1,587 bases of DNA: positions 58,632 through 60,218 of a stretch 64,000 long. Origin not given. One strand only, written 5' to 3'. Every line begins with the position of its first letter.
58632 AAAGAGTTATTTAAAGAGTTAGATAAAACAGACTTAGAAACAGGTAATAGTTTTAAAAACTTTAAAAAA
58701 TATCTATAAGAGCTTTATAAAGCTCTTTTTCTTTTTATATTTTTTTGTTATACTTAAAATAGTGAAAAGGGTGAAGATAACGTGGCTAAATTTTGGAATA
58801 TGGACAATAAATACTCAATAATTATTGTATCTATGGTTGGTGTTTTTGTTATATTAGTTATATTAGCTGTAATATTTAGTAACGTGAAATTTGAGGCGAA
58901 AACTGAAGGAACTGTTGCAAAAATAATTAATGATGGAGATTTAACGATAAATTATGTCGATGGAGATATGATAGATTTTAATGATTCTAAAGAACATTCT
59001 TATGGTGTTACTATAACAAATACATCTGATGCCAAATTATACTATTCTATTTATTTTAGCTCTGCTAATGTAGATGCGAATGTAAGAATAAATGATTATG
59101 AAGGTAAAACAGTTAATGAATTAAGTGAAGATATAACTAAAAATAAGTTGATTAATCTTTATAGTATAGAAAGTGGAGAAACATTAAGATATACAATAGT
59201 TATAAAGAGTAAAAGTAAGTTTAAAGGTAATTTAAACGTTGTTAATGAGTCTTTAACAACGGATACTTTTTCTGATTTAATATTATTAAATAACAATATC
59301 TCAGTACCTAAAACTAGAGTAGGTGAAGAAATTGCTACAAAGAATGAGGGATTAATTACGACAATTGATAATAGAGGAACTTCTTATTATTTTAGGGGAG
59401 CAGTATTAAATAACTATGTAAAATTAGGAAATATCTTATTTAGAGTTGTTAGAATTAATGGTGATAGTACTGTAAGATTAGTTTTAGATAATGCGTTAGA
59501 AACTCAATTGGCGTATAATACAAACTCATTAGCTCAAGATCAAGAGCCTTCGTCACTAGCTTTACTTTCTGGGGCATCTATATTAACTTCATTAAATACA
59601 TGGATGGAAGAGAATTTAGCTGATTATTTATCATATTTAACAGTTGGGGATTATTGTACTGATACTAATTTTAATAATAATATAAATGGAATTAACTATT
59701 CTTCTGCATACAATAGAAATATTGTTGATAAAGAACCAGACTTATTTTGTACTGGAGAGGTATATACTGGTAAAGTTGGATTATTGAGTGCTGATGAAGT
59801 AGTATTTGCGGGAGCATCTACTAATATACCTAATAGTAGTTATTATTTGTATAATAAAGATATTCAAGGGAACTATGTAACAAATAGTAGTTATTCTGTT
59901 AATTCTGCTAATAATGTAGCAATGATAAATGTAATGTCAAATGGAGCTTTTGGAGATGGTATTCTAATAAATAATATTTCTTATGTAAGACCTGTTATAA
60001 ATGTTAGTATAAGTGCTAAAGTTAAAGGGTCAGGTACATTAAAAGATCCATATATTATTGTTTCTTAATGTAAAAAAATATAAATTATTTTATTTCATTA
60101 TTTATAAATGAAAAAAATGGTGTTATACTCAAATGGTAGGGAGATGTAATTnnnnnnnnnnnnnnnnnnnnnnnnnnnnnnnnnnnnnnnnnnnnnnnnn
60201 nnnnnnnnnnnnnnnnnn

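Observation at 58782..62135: Second, satellite locus of the same protein family next to a membrane HExxH zincin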

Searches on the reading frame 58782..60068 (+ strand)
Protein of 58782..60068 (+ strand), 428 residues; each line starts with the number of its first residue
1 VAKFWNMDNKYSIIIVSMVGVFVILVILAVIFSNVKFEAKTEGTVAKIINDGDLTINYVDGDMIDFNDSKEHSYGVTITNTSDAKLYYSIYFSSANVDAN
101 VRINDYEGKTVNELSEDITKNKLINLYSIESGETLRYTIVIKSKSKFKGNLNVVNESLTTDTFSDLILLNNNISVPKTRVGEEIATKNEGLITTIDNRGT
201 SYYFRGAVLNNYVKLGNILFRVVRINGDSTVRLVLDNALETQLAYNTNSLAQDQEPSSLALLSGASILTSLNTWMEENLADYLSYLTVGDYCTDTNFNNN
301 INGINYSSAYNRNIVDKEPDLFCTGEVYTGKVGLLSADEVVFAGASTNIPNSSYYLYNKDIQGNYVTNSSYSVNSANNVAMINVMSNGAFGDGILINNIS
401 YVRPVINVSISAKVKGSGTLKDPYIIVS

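Call 9: search_protein_families(library=pfam, proteins=[window:58782-60065:+], max_evalue=0.1)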
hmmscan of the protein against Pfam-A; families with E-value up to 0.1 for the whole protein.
window:58782-60065:+ (428 aa): 1 family
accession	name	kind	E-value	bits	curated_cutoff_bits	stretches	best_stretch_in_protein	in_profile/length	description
PF14673.11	DUF4459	-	0.05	14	27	1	22-92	5-76/159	Domain of unknown function (DUF4459)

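Call 10: search_protein_families(library=ncbifam, proteins=[window:58782-60065:+], max_evalue=0.1)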
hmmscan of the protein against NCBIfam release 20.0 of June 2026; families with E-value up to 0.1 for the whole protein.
window:58782-60065:+ (428 aa): 0 families

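Call 11: find_homologous_proteins(query=window:58782-60065:+)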
Query window:58782-60065:+ (428 aa): 342 proteins with E <= 0.001 among 8000 candidates; the best 120 are listed.
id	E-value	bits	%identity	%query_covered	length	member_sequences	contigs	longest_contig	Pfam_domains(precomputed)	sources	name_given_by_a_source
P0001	2.9e-268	907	100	100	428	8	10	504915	-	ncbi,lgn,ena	-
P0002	2.3e-223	759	82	100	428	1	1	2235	-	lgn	-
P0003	4.4e-202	689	72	100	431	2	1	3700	-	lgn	-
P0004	1.9e-200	684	72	100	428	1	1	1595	-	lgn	-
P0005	2.8e-198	677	73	100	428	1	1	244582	-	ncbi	-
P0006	8.3e-197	672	71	100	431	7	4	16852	-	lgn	-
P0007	3.3e-171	588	64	100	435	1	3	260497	-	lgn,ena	-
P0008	8.9e-170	583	63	100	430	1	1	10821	-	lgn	-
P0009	1.3e-169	582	63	100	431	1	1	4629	-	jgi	-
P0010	1.9e-169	582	62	100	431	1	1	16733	-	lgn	-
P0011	2.3e-169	581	63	100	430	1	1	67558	-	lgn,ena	-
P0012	4.0e-169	581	62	100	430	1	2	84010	-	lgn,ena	-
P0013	4.5e-169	581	63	100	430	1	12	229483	-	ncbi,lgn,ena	-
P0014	4.7e-169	580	62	100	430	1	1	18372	-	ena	-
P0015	5.4e-169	580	63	100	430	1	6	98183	-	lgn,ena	-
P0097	4.6e-140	485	55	100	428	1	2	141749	-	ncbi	-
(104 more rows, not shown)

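Call 13: list_cluster_members(proteins=[P0001, P0005, P0097])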
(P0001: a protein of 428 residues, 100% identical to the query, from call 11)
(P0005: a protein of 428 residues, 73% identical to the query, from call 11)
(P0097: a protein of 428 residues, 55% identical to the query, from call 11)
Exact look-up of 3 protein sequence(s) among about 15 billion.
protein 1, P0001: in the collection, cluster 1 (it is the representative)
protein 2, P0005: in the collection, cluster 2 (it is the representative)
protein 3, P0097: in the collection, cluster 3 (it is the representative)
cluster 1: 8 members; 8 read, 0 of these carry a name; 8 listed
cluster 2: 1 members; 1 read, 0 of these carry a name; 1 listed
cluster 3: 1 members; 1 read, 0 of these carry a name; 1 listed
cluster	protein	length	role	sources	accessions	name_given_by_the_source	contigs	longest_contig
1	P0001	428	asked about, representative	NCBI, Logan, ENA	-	-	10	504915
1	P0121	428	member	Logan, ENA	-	-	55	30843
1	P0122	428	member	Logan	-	-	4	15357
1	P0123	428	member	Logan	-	-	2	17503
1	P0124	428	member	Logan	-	-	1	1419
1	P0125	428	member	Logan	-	-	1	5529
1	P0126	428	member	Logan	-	-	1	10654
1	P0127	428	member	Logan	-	-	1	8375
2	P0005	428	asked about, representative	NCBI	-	-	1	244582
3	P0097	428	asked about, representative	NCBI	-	-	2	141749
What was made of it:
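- Tried and rejected: No annotation was returned (call 13).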

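Call 17: find_encoding_contigs(protein=P0097, flank=10000, max_places=2)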
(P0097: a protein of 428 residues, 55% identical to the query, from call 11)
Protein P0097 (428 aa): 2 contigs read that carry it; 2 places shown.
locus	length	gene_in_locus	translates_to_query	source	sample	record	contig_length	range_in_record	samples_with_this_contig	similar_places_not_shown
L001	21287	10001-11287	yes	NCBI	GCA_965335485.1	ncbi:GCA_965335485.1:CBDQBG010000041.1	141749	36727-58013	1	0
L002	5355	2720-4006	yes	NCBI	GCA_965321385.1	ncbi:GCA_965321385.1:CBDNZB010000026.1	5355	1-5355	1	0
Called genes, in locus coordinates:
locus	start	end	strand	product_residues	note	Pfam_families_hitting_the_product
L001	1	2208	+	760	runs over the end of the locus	-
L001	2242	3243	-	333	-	PF02557:VanY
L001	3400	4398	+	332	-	PF03444:WHD_HrcA (weak), PF01628:HrcA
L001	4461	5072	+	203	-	PF01025:GrpE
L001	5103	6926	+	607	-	PF00012:HSP70, PF06723:MreB_Mbl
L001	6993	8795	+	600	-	PF08439:Peptidase_M3_N, PF01432:Peptidase_M3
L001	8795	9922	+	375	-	PF00226:DnaJ, PF01556:DnaJ_C, PF00684:DnaJ_CXXCXGXG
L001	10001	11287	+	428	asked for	-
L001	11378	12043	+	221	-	-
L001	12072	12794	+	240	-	PF11667:DUF3267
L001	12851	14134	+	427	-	PF00919:UPF0004, PF04055:Radical_SAM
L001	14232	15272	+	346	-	-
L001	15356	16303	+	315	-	-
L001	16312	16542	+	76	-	-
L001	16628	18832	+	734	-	PF23139:OB_YrrC, PF14490:HHH_RecD2, PF13086:AAA_11 (weak), PF13604:AAA_30, PF01443:Viral_helicase1 (faint), PF13245:AAA_19, PF18335:SH3_13, PF13538:UvrD_C_2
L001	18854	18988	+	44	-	-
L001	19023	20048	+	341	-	PF01594:AI-2E_transport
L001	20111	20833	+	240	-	-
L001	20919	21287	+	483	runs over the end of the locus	PF18998:Flg_new_2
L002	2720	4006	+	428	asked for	-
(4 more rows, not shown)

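Call 18: find_related_loci(query=A1, collection=genome_contigs, flank=10000)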
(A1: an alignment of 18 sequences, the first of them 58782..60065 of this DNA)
Query A1 (428 aa) in genome_contigs; peptide patterns used: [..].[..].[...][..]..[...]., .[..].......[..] (x = any residue, [..] = any of these).
598 stretches matched a pattern (row limit reached: there are more); 557 encode a relative of the query (tblastn E <= 1e-3); the best 80 are kept; 80 distinct loci.
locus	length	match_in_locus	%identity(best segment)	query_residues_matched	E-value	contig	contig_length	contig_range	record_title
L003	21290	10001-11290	63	1-428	5e-178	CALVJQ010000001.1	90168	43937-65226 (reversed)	MAG: uncultured Bacilli bacterium isolate BRZ_KK__bin32 genome assembly, contig: BRZ_KK__NODE_380_length_90168_cov_7.501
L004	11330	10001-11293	61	1-428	6e-172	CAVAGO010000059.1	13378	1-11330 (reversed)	bacterium isolate H07602-L1_cleanbin_000025 genome assembly, contig: Spades_H07602-L1_contig_2346, whole genome shotgun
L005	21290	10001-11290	61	1-428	2e-167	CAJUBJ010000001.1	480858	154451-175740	MAG TPA_asm: uncultured Bacilli bacterium isolate MGBC127997 genome assembly, contig: MGBC127997.1, whole genome shotgun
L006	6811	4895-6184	62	1-428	2e-167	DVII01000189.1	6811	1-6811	MAG TPA_asm: Candidatus Coprovivens excrementavium isolate 3297 CHK115__C243602_L6811_ERR2241863, whole genome shotgun s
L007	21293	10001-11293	59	1-428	6e-163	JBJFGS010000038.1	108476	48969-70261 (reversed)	MAG: Candidatus Coprovivens sp. isolate PUUB45_bin.013 NODE_56_length_108476_cov_19.799061, whole genome shotgun sequenc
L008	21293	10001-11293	59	1-428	2e-161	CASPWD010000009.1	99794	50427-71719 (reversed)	MAG: uncultured Bacilli bacterium isolate extra-ERR2497918.26_1677795665 genome assembly, contig: NODE_69_length_99794_c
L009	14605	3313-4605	58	1-428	7e-159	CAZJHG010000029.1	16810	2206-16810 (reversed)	MAG TPA_asm: uncultured Muribaculaceae bacterium isolate SRP225648_co1_607 genome assembly, contig: NODE_8407_length_168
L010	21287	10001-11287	54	1-428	3e-148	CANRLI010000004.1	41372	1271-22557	MAG: uncultured Bacilli bacterium isolate Lapin-011__bin40 genome assembly, contig: Lapin-011__NODE_834_length_41372_cov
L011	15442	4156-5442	56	1-428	1e-145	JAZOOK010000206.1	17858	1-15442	MAG: Candidatus Coprovivens sp. isolate T1900045629_YK20190323.MAGScoT_cleanbin_000017 SGB_8053_k141_1541024, whole geno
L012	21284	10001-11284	53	1-428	3e-144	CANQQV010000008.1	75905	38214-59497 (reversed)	MAG: uncultured Bacilli bacterium isolate Lapin-008__bin54 genome assembly, contig: Lapin-008__NODE_409_length_75905_cov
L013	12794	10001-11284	51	1-428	3e-137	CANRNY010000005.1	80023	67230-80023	MAG: uncultured Bacilli bacterium isolate Lapin-020__bin70 genome assembly, contig: Lapin-020__NODE_244_length_80023_cov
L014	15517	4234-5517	53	1-428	7e-136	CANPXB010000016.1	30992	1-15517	MAG: uncultured Bacilli bacterium isolate Lapin-004__bin76 genome assembly, contig: Lapin-004__NODE_1712_length_30992_co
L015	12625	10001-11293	53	1-428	1e-135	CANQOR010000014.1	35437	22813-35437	MAG: uncultured Bacilli bacterium isolate Lapin-032__bin83 genome assembly, contig: Lapin-032__NODE_1960_length_35437_co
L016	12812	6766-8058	53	1-428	1e-137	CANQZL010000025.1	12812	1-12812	MAG: uncultured Bacilli bacterium isolate Lapin-018__bin17 genome assembly, contig: Lapin-018__NODE_4623_length_12812_co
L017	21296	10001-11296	43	1-428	4e-105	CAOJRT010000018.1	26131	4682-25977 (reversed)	MAG TPA_asm: uncultured Bacillales bacterium isolate SRR15604628_bin.33_metawrap_v1.3_MAG genome assembly, contig: NODE.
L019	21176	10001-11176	45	41-428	5e-101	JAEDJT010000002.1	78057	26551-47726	MAG: Bacilli bacterium isolate MAG195 NODE_120_length_78057_cov_10.962488, whole genome shotgun sequence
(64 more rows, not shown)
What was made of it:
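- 557 matching stretches in the one-genome-per-species collection (call 18).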

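Call 21: predict_structure(alignment_id=A1)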
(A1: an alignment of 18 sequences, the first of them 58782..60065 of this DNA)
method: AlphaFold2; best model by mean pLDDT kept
length: 428 residues; sequences in the alignment: 18
mean_pLDDT: 84.0   pTM: 0.70
mean pLDDT of the five models: 84.0, 80.6, 76.6, 74.5, 70.5
residues with pLDDT >= 90: 149; 70-90: 233; 50-70: 29; < 50: 17
segments of 3 or more residues with pLDDT < 50: 1-7, 35-44
pLDDT, mean of each block of 10 residues (from residue 1): 44 75 82 52 62 87 89 92 87 91 91 88 86 92 91 79 82 84 87 90 88 92 91 93 82 65 90 95 90 80 81 88 89 94 89 76 86 73 90 89 93 84 84
secondary structure, 60 per line:
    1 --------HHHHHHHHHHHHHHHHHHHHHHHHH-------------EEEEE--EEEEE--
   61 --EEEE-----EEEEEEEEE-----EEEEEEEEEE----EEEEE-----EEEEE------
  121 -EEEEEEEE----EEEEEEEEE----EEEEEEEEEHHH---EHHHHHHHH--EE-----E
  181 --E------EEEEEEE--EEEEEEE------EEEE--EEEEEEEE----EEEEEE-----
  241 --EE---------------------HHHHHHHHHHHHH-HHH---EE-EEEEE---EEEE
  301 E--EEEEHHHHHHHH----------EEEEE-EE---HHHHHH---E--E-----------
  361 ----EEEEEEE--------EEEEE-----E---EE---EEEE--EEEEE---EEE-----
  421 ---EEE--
elements in order: H9-33 E47-51 E54-58 E63-66 E72-80 E86-95 E100-104 E110-114 E122-129 E134-142 E147-155 H163-170 E190-196 E199-205 E212-215 E218-225 E230-235 H266-278 E289-293 E297-301 E304-307 H308-315 E326-330 H337-342 E365-371 E380-384 E399-402 E405-409 E413-415 E424-426
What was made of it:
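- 58782..60068 (+): p428: a 428-aa protein with an N-terminal TM helix, a beta-sandwich and a DUF6273-like C-type-lectin-fold domain. AF2 model with pLDDT 84 and pTM 0.70 (call 21).
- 58806..58880 (+): p428 residues 9-33: a single long hydrophobic helix, probably an uncleaved signal anchor. Helix 9-33 in the model (call 21).
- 58917..59246 (+): p428 residues 46-155: a generic beta-sandwich (stalk) domain. Strands 47-155 (call 21).
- AF2 model with pLDDT 84 (call 21).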

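Call 31: search_solved_structures(query=A1, max_evalue=1, show_alignments=2)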
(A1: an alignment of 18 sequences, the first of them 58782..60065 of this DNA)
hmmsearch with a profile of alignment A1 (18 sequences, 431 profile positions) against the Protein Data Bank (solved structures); distinct sequences matched with E-value up to 1: 0.

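Call 32: search_protein_families(library=pfam, alignment_id=A1, max_evalue=1)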
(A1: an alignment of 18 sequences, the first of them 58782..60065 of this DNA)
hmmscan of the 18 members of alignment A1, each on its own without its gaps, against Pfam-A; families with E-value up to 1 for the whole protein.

A. member 1, window:58782-60065:+ (428 aa): 1 family
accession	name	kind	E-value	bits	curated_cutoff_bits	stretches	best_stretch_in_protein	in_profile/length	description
PF14673.11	DUF4459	-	0.05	14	27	1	22-92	5-76/159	Domain of unknown function (DUF4459)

B. families by the number of members that match (of 18 scanned): 24 families
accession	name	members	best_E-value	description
PF00635.32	Motile_Sperm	3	0.076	MSP (Major sperm protein) domain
PF11589.14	DUF3244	2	0.001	Domain of unknown function (DUF3244)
PF07202.18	Tcp10_C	2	0.055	T-complex protein 10 C-terminus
PF20260.4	PUA_4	2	0.12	RNA methyltransferase PUA domain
PF07760.16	DUF1616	1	0.023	Protein of unknown function (DUF1616)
PF06030.18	WxLIP_PGBD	1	0.025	WxL Interacting Protein, peptidoglycan binding domain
PF12294.13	DUF3626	1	0.033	Protein of unknown function (DUF3626)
PF25275.1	Golvesin_C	1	0.04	Golvesin C-terminal domain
PF14673.11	DUF4459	1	0.05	Domain of unknown function (DUF4459)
PF21160.3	PrkC-like_PASTA-like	1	0.053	Serine/threonine protein kinase-like, C-terminal PASTA-like domain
PF18346.7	SH3_15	1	0.058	Mind bomb SH3 repeat domain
PF10794.15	DUF2606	1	0.068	Protein of unknown function (DUF2606)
PF01842.31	ACT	1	0.089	ACT domain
PF09631.16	Sen15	1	0.096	Sen15 protein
PF17766.7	fn3_6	1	0.12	Fibronectin type-III domain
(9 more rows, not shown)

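Call 35: search_protein_representatives(alignment_id=A1)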
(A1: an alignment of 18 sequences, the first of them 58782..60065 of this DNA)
Query: 18 sequences, 431 profile positions. Proteins with E-value up to 0.001 (for the whole library): 5109; up to 1e-10: 3072; up to 1e-30: 392. The best 150 are listed.
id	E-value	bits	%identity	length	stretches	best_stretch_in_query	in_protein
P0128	0.0e+00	1356.5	-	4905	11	165-429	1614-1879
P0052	7.9e-208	706.7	-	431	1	1-431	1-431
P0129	4.5e-193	658.1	-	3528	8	187-430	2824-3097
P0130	9.4e-150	515.4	-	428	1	1-430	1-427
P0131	9.7e-148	508.7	-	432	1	10-431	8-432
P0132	3.5e-147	506.9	-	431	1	1-431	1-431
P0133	9.8e-142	488.9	-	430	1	1-431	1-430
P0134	2.0e-136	471.5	-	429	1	1-430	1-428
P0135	5.2e-136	470.1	-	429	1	11-430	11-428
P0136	3.6e-134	464.0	-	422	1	1-431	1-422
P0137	6.7e-131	453.2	-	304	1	127-430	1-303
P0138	1.1e-124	432.8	-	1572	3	135-428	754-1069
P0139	1.7e-118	412.4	-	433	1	1-430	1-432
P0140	3.1e-102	358.8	-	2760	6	189-414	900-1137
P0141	4.3e-101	355.0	-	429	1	7-430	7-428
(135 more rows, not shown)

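Call 50: fold_search(model_id=the predicted structure, library=pdb)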
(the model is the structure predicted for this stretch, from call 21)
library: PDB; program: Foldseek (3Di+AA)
matches with E <= 10: 1525; with E <= 0.001: 3
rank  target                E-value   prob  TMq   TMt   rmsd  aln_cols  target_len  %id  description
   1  5azw_B                2.4e-04  1.00  0.16  0.57   4.8        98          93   11  Crystal structure of p24beta1 GOLD domain (released 2016-09-14)
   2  5azw_A                3.2e-04  1.00  0.16  0.58   4.8       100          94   12  Crystal structure of p24beta1 GOLD domain (released 2016-09-14)
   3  6lnw_B                9.1e-04  0.96  0.12  0.31   9.0       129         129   12  Crystal structure of accessory secretory protein 1,2 and 3 in Streptococcus pneumoniae (released 2020-02-26)
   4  3isy                  1.1e-03  0.98  0.11  0.31  13.3       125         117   13  Crystal structure of an intracellular proteinase inhibitor (ipi, bsu11130) from bacillus subtilis at 2.61 A resolution (released 2009-09-15)
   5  8a28_A                1.2e-03  0.98  0.15  0.16   8.0       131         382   13  Structure of the astacin zymogen of LAST-MAM from Limulus polyphemus (released 2022-10-19)
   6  3jyb_A                2.3e-03  0.99  0.14  0.34   6.5       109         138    9  Crystal Structure of the RetS periplasmic domain (released 2010-02-16)
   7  3afg_B                2.9e-03  1.00  0.16  0.14   5.8       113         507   12  Crystal structure of ProN-Tk-SP from Thermococcus kodakaraensis (released 2010-08-04)
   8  9ues_B                3.8e-03  1.00  0.15  0.15   5.9       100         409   11  Crystal structure of an inactive TKSP mutant in complex with the TKS propeptide (released 2026-02-18)
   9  3o0l_A                4.0e-03  1.00  0.15  0.45   9.5       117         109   12  Crystal structure of a Pfam DUF1425 family member (Shew_1734) from Shewanella sp. pv-4 at 1.81 a resolution (released 2010-08-04)
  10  2xbz_A                4.0e-03  0.98  0.15  0.35   6.3       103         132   11  Multiple oligomeric forms of the Pseudomonas aeruginosa RetS sensor domain modulate accessibility to the ligand-bindin (released 2010-06-30)
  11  1tza_A                4.5e-03  0.99  0.13  0.34  10.4       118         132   16  X-ray structure of Northeast Structural Genomics Consortium target SoR45 (released 2004-07-27)
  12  3afg_A                5.6e-03  1.00  0.16  0.14   5.9       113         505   12  Crystal structure of ProN-Tk-SP from Thermococcus kodakaraensis (released 2010-08-04)
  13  4d8m                  5.9e-03  0.97  0.15  0.12  10.6       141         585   11  Crystal structure of Bacillus thuringiensis Cry5B nematocidal toxin (released 2012-12-19)
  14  8hhe_B                6.2e-03  0.99  0.17  0.12   9.6       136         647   14  Crystal structure of Cry5B from Bacillus thuringiensis at 4.5 A resolution (released 2022-12-07)
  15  6vjb                  6.9e-03  0.15  0.13  0.05  23.2       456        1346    6  Crystal structure of a catalytically inactive CXC Chemokine-degrading protease SpyCEP from Streptococcus pyogenes (released 2020-04-15)
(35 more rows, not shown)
